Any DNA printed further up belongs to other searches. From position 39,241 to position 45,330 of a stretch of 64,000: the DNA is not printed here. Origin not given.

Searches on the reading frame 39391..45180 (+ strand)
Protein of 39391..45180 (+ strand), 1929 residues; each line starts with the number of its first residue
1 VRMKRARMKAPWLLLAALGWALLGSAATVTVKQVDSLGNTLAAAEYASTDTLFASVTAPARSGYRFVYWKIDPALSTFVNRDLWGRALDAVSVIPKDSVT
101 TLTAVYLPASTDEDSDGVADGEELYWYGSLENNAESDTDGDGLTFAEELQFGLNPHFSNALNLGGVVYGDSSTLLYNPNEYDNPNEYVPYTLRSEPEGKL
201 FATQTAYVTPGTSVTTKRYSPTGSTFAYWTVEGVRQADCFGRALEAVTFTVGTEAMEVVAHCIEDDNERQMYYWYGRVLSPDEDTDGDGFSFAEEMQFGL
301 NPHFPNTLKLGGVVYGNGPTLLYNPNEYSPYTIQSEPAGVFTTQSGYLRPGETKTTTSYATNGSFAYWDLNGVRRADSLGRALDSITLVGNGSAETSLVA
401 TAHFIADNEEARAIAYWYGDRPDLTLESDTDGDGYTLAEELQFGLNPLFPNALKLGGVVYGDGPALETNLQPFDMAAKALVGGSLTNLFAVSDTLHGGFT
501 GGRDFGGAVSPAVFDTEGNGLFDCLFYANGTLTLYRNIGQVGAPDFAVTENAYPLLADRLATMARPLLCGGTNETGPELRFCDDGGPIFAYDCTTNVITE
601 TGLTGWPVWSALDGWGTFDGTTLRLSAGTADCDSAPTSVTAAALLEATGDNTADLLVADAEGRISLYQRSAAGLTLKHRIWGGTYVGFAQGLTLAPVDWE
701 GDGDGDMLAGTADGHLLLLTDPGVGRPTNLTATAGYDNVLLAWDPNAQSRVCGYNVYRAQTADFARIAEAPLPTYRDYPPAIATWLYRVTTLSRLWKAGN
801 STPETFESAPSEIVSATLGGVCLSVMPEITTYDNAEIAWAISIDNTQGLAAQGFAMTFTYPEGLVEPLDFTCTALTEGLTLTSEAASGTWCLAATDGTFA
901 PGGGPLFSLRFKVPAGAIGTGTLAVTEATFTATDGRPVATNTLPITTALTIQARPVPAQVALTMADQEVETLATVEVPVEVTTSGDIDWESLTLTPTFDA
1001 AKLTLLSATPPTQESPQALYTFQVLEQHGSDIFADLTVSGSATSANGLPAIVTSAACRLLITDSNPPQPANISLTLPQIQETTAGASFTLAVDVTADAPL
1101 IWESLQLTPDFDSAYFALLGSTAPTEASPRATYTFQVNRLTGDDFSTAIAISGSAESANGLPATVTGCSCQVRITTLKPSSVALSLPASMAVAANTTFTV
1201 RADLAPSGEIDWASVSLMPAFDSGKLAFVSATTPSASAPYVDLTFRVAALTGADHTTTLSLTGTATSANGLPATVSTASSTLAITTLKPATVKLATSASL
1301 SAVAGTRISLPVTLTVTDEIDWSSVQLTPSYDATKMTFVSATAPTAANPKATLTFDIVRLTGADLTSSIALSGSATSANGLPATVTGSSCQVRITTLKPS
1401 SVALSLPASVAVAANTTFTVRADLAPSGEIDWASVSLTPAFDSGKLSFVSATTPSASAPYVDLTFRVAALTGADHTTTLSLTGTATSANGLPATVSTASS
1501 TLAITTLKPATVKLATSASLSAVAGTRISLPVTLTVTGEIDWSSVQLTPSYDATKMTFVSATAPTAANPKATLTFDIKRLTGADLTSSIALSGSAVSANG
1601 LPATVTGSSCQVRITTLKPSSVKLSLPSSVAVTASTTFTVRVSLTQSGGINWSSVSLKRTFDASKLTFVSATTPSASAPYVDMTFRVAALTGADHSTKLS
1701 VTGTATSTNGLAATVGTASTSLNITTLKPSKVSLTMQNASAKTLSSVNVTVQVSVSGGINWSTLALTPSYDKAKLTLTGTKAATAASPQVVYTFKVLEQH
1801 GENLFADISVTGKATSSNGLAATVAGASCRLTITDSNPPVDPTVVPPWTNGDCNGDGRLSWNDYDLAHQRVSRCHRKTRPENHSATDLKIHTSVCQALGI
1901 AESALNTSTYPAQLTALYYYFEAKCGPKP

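Call 17: search_protein_families(library=pfam, proteins=[window:39391-45180:+], max_evalue=0.01)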
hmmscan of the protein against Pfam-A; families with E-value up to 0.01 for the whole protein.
window:39391-45180:+ (1929 aa): 4 families
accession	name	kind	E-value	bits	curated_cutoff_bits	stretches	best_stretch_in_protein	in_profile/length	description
PF00963.24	Cohesin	-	2.2e-09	38.1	24.1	0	1301-1388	9-69/139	Cohesin domain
PF18884.5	TSP3_bac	-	4.4e-05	23.7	25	0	429-444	1-16/22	Bacterial TSP3 repeat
PF13517.12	FG-GAP_3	-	0.00092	20.2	26.9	1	648-708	3-60/61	FG-GAP-like repeat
PF03533.19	SPO11_like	-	0.0017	18.8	24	0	1794-1819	12-37/43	SPO11 homologue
